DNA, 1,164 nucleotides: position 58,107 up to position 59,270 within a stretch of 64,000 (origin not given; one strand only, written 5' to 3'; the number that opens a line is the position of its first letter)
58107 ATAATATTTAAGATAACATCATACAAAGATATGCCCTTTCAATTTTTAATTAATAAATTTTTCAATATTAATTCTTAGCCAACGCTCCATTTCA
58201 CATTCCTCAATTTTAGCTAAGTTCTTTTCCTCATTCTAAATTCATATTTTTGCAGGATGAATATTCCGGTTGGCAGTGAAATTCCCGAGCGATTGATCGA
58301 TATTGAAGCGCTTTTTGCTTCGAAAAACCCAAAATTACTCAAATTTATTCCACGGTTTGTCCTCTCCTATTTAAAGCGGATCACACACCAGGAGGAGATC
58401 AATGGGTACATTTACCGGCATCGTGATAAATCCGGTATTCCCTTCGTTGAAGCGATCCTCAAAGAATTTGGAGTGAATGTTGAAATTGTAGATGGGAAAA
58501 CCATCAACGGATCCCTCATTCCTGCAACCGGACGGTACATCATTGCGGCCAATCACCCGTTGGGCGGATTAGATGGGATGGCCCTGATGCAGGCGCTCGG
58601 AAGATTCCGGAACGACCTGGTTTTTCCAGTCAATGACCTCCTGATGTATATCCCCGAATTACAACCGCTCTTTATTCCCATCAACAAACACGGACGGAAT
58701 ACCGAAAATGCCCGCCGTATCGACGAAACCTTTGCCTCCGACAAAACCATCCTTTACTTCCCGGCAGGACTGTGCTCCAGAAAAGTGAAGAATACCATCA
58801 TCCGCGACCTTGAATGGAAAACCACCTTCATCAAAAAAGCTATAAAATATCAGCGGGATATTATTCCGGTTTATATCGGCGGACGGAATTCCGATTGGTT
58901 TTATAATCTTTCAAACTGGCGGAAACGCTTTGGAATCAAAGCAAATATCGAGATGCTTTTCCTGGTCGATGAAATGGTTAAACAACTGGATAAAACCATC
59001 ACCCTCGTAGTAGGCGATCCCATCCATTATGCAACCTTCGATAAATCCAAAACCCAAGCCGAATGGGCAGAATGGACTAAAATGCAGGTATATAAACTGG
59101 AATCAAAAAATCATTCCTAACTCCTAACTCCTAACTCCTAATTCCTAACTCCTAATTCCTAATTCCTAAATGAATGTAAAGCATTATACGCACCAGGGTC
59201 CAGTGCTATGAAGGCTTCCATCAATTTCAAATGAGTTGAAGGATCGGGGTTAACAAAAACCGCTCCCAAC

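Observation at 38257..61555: Dispersed family of G-free heptanucleotide tandem arrays occupying intergenic gaps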

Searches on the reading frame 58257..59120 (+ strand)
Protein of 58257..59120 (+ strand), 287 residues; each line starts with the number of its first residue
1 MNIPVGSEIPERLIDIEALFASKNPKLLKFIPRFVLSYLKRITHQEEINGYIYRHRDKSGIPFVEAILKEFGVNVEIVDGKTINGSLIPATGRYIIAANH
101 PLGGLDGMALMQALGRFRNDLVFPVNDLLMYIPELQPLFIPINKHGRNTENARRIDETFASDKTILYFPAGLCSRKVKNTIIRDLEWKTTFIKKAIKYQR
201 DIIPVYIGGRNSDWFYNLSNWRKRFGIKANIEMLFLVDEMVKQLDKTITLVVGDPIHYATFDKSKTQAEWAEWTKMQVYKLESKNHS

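Call 39: find_encoding_contigs(protein=window:58257-59120:+, flank=10000, max_places=6)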
Protein window:58257-59120:+ (287 aa): 2 contigs read that carry it; 2 places shown.
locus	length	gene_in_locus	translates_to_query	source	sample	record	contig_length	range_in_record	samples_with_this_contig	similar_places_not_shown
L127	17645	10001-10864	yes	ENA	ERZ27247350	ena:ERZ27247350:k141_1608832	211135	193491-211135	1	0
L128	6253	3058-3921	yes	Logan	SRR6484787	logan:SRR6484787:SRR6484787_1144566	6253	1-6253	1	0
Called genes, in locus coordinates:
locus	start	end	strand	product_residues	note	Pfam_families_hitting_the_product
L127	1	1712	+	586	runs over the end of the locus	PF01343:Peptidase_S49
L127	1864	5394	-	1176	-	PF01855:POR_N, PF17147:PFOR_II, PF01558:POR, PF10371:EKR, PF12838:Fer4_7, PF13183:Fer4_8, PF13484:Fer4_16, PF02775:TPP_enzyme_C, +6 more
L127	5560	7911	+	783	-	PF00488:MutS_V, PF01713:Smr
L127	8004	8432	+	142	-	-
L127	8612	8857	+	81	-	PF01649:Ribosomal_S20p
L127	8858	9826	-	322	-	PF13444:Acetyltransf_5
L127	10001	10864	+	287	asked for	PF19576:Acyltransf_2, PF01553:Acyltransferase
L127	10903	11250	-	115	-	-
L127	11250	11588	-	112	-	PF18924:DUF5674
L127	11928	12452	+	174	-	PF01926:MMR_HSR1 (weak)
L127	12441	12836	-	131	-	-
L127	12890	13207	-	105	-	PF00364:Biotin_lipoyl, PF25973:BSH_CzcB (faint), PF25984:BSH_YknX (faint)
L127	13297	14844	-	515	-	PF01039:Carboxyl_trans, PF03255:ACCA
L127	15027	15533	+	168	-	PF02357:NusG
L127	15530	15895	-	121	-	PF12728:HTH_17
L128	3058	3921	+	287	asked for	PF19576:Acyltransf_2, PF01553:Acyltransferase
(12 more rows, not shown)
